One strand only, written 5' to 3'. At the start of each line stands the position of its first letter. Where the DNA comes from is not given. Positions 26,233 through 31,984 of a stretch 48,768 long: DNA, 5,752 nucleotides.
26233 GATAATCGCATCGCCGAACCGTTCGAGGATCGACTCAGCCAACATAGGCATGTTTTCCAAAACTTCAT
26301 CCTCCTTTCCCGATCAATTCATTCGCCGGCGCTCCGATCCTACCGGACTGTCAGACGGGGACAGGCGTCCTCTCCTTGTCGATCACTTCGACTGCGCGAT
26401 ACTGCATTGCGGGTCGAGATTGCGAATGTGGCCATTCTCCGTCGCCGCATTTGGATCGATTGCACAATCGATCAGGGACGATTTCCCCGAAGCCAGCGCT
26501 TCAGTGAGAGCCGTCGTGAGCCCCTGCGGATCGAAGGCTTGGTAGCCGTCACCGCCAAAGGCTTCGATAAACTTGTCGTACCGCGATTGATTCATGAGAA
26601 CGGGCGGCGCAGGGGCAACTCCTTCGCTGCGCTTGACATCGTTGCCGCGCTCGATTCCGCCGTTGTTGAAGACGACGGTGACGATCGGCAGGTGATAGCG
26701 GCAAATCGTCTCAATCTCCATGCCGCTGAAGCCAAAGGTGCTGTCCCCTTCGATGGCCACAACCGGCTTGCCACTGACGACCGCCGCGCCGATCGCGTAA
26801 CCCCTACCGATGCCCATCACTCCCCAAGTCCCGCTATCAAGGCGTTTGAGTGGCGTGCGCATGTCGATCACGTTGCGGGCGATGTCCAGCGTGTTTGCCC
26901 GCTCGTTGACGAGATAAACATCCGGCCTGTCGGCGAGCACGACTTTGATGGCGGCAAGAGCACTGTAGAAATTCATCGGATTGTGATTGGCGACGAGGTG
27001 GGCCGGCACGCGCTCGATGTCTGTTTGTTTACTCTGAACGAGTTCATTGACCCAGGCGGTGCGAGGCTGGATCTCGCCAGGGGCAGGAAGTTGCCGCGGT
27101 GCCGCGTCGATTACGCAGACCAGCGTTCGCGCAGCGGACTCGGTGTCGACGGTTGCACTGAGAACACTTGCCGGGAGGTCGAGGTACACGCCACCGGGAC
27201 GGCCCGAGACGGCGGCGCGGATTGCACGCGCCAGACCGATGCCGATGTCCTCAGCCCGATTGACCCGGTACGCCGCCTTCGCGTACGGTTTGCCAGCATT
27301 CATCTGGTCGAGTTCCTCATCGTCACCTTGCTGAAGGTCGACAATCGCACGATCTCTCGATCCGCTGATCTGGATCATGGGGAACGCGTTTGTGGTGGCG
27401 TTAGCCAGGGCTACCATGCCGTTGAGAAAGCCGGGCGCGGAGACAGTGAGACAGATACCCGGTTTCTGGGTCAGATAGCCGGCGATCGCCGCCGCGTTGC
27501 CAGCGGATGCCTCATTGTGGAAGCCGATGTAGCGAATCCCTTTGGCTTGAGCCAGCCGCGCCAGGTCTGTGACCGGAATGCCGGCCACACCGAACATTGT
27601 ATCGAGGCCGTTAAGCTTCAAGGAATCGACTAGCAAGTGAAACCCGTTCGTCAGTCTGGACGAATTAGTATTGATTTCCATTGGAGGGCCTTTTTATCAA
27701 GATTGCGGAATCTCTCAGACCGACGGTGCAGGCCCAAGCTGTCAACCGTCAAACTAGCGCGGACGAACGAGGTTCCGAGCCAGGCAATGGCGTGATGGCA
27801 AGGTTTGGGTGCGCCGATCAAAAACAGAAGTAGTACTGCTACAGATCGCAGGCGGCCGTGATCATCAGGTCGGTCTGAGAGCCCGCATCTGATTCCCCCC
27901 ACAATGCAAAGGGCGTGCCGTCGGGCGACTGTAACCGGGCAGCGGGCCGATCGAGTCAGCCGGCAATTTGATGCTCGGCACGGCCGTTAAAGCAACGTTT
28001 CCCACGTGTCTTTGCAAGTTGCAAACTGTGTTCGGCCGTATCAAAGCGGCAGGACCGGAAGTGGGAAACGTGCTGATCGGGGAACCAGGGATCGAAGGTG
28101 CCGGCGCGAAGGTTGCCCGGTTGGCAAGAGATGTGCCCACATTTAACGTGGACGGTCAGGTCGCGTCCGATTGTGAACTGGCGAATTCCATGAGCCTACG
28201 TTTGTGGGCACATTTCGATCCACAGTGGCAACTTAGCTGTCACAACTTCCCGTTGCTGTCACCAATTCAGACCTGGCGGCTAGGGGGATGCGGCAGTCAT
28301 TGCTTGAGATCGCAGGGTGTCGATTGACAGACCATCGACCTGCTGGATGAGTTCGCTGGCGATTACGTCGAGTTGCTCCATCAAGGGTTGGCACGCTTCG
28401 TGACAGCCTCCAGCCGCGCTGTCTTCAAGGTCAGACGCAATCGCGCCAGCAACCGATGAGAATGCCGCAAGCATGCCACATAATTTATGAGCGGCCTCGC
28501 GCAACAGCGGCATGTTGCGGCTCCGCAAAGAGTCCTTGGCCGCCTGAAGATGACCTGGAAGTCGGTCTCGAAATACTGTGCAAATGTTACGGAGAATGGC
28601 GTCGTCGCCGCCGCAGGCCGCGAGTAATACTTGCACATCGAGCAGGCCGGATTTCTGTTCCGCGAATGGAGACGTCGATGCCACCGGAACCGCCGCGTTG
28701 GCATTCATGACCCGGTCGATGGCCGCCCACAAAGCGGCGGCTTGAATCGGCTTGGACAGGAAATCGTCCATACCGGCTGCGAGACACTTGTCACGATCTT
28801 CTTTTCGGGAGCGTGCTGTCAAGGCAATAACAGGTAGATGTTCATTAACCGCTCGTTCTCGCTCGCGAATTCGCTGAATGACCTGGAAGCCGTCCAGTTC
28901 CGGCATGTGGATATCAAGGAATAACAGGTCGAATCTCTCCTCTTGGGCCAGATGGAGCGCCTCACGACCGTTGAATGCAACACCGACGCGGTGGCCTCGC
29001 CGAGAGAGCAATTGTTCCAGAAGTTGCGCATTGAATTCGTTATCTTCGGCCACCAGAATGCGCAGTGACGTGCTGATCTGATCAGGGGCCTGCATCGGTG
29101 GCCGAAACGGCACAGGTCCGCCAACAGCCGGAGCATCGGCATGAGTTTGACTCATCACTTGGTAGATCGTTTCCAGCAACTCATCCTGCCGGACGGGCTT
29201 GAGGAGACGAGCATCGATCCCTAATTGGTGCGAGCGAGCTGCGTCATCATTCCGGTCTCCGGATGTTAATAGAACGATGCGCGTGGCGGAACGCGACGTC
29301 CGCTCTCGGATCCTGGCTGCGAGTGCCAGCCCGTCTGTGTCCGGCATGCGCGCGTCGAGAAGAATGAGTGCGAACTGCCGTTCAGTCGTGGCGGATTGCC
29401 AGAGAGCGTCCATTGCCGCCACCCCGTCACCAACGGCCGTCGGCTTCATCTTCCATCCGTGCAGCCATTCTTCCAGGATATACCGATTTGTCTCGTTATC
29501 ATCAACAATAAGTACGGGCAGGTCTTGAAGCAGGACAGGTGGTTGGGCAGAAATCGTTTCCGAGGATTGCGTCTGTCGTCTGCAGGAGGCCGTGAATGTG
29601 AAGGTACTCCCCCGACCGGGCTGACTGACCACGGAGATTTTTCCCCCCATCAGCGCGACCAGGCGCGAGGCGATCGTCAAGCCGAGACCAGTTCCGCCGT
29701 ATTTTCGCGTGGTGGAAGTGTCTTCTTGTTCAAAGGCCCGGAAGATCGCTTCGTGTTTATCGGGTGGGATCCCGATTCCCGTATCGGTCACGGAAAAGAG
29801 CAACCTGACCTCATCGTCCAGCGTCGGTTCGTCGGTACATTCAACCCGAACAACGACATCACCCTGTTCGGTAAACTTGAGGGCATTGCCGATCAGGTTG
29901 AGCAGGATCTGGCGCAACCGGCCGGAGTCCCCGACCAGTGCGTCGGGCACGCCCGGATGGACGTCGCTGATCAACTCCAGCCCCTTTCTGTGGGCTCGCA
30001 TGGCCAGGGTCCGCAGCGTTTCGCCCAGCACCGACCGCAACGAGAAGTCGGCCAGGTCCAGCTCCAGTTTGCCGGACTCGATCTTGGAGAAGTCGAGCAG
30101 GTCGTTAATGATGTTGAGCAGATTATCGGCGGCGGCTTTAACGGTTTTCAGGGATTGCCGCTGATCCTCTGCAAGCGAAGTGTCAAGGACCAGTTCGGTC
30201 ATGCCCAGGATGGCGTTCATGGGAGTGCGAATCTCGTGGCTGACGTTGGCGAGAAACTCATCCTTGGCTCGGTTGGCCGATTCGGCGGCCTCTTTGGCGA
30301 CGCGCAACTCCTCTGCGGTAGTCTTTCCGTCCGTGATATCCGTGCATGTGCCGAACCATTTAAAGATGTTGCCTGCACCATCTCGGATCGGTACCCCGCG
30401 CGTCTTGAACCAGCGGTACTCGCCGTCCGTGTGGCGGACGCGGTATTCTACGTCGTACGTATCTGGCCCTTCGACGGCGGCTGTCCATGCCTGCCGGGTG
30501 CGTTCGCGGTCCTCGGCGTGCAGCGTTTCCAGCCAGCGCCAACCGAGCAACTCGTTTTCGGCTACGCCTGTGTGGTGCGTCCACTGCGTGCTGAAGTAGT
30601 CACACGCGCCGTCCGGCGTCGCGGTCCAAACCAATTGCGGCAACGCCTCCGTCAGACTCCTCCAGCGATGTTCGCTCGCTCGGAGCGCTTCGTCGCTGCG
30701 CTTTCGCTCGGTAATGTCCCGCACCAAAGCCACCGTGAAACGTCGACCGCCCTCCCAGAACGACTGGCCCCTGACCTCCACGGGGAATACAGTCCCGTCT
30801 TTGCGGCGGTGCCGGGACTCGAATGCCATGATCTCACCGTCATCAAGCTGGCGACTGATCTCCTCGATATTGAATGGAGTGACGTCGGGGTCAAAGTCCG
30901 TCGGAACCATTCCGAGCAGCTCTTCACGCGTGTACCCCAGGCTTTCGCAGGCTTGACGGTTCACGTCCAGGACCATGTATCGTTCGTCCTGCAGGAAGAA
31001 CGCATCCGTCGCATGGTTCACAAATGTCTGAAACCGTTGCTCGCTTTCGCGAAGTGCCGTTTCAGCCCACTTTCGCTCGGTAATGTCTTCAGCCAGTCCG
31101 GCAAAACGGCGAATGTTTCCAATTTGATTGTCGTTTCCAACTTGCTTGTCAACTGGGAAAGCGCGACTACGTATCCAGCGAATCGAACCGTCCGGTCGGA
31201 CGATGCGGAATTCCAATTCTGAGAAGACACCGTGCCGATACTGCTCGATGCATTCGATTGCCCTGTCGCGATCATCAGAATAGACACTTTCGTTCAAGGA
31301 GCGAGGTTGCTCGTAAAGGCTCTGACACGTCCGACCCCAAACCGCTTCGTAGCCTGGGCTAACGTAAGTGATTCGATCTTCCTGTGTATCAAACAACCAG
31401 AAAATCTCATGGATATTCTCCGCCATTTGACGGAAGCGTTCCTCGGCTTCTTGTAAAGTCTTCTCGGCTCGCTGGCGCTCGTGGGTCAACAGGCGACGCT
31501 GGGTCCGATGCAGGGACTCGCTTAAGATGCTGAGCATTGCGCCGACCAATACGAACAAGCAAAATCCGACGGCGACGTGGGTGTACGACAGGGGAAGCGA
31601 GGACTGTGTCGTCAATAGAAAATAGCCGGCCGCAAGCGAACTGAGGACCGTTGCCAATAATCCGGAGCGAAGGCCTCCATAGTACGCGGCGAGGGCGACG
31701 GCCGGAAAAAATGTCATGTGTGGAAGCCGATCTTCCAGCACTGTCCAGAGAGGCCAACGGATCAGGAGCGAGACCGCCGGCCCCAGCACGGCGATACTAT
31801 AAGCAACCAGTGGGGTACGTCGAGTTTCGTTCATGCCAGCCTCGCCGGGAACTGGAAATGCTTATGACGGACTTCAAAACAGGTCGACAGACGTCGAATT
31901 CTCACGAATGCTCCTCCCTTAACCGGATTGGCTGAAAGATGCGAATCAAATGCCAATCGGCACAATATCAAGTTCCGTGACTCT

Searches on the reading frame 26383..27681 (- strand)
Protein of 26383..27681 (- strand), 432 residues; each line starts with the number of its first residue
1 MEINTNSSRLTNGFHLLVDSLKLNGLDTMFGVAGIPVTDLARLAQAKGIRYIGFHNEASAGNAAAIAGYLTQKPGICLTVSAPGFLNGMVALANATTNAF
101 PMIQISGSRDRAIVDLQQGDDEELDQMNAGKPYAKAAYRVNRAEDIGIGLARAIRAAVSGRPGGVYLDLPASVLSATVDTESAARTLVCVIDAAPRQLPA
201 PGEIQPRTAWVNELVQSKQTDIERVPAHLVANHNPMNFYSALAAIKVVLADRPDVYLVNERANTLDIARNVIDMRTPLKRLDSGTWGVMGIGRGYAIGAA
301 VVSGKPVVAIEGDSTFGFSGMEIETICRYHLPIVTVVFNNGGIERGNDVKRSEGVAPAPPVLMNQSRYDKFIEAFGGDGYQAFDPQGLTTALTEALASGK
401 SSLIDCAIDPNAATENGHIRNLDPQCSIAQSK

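Call 7: search_protein_families(library=pfam, proteins=[window:26383-27681:-])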
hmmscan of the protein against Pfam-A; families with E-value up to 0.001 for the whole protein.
window:26383-27681:- (432 aa): 2 families
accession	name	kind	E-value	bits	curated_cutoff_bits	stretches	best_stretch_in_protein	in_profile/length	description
PF02776.23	TPP_enzyme_N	-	6.2e-27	94.2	26.8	1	12-128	2-118/119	Thiamine pyrophosphate enzyme, N-terminal TPP binding domain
PF02775.26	TPP_enzyme_C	-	4.8e-24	85.3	21.9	1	269-406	10-151/151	Thiamine pyrophosphate enzyme, C-terminal TPP binding domain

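Call 49: search_protein_families(library=ncbifam, proteins=[window:26383-27681:-], max_evalue=1e-8)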
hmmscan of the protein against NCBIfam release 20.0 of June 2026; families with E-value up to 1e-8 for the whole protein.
window:26383-27681:- (432 aa): 48 families (the best 25 are shown)
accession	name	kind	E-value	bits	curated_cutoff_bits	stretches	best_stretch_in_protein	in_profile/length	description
NF006721.0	PRK09259.1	equivalog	4.8e-195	649.5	557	2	5-204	9-208/574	oxalyl-CoA decarboxylase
TIGR03254.1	oxalate_oxc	equivalog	8.9e-191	635.3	739.4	2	10-204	2-196/554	oxalyl-CoA decarboxylase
NF004516.0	PRK05858.1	equivalog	4.6e-50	170.7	587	2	207-413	335-540/548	acetolactate synthase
NF005712.0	PRK07524.1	subfamily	3.2e-40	138.1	500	2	15-209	7-197/536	5-guanidino-2-oxopentanoate decarboxylase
NF006052.0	PRK08199.1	subfamily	4.5e-40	137.5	539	2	8-189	5-185/559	thiamine pyrophosphate protein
NF006378.0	PRK08617.1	equivalog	1.3e-39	136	510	2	8-186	5-181/556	acetolactate synthase AlsS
NF006122.0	PRK08266.1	subfamily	2.5e-39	135.2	571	2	13-185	6-181/543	hypothetical protein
NF006187.0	PRK08322.1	equivalog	1.1e-38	133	509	2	14-186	5-175/548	acetolactate synthase large subunit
TIGR00118.1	acolac_lg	equivalog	1.7e-36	125.8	538.35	2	13-199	3-185/557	biosynthetic-type acetolactate synthase large subunit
NF058623.1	HdaclCoAlyACT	equivalog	8.1e-36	123.8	600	2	234-414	374-546/575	2-hydroxyacyl-CoA lyase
NF004919.0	PRK06276.1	equivalog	1.2e-33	116.3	866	2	13-182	3-170/582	acetolactate synthase large subunit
TIGR02418.1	acolac_catab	equivalog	1.7e-33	115.9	551.1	2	15-193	3-179/539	acetolactate synthase AlsS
NF004710.0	PRK06048.1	equivalog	4.1e-31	108.1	976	2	9-181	6-176/561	acetolactate synthase large subunit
NF005713.0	PRK07525.1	subfamily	1.1e-30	106.6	620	2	207-408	353-562/592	sulfoacetaldehyde acetyltransferase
NF005651.0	PRK07418.1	subfamily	6.1e-30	104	942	2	6-182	14-192/617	acetolactate synthase large subunit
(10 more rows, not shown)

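Call 51: search_solved_structures(query=window:26383-27681:-, show_alignments=1, max_evalue=1e-30)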
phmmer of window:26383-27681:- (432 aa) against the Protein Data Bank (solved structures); distinct sequences matched with E-value up to 1e-30: 13.
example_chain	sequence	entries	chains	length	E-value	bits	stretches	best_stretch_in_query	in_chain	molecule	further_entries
2q27_A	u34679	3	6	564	1.5e-159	534.7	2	8-205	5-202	oxalyl-CoA decarboxylase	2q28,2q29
7ayg_A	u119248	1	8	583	2.7e-159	533.8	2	9-204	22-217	Putative oxalyl-CoA decarboxylase (Oxc, yfdU)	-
7b2e_A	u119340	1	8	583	1.9e-157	527.7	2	9-204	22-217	Putative oxalyl-CoA decarboxylase (Oxc, yfdU)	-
2c31_A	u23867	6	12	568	1e-139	469.3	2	4-204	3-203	OXALYL-COA DECARBOXYLASE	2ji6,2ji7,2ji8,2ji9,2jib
8vzj_A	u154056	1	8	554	1.3e-74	254.9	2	11-198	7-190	Oxalyl-CoA decarboxylase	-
8vzf_A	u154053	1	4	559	9.8e-74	252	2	208-408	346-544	2-Hydroxyacyl-CoA Lyase/Synthase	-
8vza_A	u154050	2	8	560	9.8e-74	252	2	208-408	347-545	2-Hydroxyacyl-CoA lyase/Synthase | Oxalyl-CoA decarboxylase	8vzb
8vzc_A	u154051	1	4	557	1e-73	252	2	208-408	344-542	Oxalyl-CoA decarboxylase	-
8vzk_A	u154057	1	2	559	1.6e-72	248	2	13-206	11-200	Oxalyl-CoA decarboxylase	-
8vzd_A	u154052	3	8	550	8.1e-72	245.7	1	13-183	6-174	2-Hydroxyacyl-CoA Lyase/Synthase TbHACS | Oxalyl-CoA decarboxylase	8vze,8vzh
8vzi_A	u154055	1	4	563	2.7e-70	240.7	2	12-178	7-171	2-hydroxyacyl-CoA lyase-like protein 1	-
6xn8_A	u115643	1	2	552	1.5e-65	225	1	12-202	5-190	2-hydroxyacyl-CoA lyase 1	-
9zgl_A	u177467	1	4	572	1.9e-32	116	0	6-196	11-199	Ancestral acetolactate synthase, catabolic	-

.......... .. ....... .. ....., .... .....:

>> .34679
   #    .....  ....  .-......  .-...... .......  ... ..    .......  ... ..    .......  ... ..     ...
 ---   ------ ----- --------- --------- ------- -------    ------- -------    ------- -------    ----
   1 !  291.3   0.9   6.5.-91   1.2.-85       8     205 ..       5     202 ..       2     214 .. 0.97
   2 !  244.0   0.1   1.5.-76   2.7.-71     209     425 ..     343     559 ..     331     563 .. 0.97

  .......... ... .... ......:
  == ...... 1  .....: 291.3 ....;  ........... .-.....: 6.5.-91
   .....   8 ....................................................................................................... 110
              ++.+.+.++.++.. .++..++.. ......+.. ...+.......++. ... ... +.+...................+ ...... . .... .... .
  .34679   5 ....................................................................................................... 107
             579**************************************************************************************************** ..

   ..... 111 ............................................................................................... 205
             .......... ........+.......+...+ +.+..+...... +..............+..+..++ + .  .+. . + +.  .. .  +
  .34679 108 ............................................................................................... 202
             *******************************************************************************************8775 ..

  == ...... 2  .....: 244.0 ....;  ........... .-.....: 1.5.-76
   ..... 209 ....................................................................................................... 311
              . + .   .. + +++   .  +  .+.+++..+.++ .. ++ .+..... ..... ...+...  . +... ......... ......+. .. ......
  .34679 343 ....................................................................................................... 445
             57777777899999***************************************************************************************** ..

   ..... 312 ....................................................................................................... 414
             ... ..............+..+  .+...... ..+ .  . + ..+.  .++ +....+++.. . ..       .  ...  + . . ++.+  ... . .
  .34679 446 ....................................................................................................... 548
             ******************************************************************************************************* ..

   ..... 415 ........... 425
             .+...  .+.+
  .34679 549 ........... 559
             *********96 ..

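Call 83: list_cluster_members(proteins=[window:26386-27681:-])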
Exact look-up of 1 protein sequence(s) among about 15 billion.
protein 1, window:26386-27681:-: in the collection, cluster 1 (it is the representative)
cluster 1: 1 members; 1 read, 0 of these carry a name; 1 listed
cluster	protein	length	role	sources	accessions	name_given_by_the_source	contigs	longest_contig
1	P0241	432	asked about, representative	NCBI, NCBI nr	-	-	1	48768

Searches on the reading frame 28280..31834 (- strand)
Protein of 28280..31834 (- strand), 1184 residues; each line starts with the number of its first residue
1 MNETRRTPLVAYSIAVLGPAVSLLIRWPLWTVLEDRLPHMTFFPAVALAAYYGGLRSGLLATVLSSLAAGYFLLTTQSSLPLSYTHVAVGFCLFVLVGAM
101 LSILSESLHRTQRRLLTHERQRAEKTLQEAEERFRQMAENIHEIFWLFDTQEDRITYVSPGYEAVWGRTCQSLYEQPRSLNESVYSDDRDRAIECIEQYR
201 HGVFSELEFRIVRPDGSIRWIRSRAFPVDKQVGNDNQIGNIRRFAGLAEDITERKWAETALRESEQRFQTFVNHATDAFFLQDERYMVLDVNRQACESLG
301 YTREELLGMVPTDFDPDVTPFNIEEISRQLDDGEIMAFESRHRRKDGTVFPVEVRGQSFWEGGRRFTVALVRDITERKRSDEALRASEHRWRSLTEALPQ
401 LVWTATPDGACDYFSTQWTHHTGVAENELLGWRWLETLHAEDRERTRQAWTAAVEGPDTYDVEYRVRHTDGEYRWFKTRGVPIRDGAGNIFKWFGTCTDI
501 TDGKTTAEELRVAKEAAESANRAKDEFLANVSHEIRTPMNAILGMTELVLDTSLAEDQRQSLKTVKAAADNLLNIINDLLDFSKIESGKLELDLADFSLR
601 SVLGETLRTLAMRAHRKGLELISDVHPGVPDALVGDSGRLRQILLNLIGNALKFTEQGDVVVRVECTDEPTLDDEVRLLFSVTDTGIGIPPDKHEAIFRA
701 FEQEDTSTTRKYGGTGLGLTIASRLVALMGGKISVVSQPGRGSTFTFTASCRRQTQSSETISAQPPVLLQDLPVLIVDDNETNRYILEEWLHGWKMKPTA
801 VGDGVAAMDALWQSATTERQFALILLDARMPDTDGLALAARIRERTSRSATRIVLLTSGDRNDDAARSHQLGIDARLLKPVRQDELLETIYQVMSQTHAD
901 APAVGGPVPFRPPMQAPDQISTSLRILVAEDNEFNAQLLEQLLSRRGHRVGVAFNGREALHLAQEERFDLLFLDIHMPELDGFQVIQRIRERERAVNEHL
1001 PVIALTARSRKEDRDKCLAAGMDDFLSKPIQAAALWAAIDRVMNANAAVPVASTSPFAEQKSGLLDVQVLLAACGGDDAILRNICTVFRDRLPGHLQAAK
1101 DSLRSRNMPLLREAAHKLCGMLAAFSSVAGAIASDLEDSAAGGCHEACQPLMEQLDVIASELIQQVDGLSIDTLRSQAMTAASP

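Call 7: search_protein_families(library=pfam, proteins=[window:28280-31834:-])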
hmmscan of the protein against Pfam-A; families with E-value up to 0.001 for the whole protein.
window:28280-31834:- (1184 aa): 10 families
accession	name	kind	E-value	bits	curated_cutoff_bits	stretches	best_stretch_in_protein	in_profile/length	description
PF00072.30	Response_reg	-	4.4e-51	172.2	30.2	2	926-1039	1-110/111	Response regulator receiver domain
PF08447.18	PAS_3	-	4e-43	146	25.6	3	413-496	3-88/89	PAS fold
PF02518.31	HATPase_c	-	4.1e-31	108.1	26.4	1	635-749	1-107/111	Histidine kinase-, DNA gyrase B-, and HSP90-like ATPase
PF13426.13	PAS_9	-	4.1e-31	107.8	27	2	277-376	2-103/103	PAS domain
PF00989.32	PAS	-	6.5e-27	94.2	22.6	2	390-500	2-113/113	PAS fold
PF00512.31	HisKA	-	3.4e-23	81.9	26.9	1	523-588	1-66/66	His Kinase A (phospho-acceptor) domain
PF08448.16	PAS_4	-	4.7e-23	82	23.1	2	396-502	2-107/110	PAS fold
PF13188.13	PAS_8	-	2.5e-16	59.4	21.8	2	266-319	1-55/65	PAS domain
PF13493.11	DUF4118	-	3.6e-14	52.9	28.4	1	12-114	1-103/107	Domain of unknown function (DUF4118)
PF01627.28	Hpt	-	0.00034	21.2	24.6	1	1085-1162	3-81/84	Hpt domain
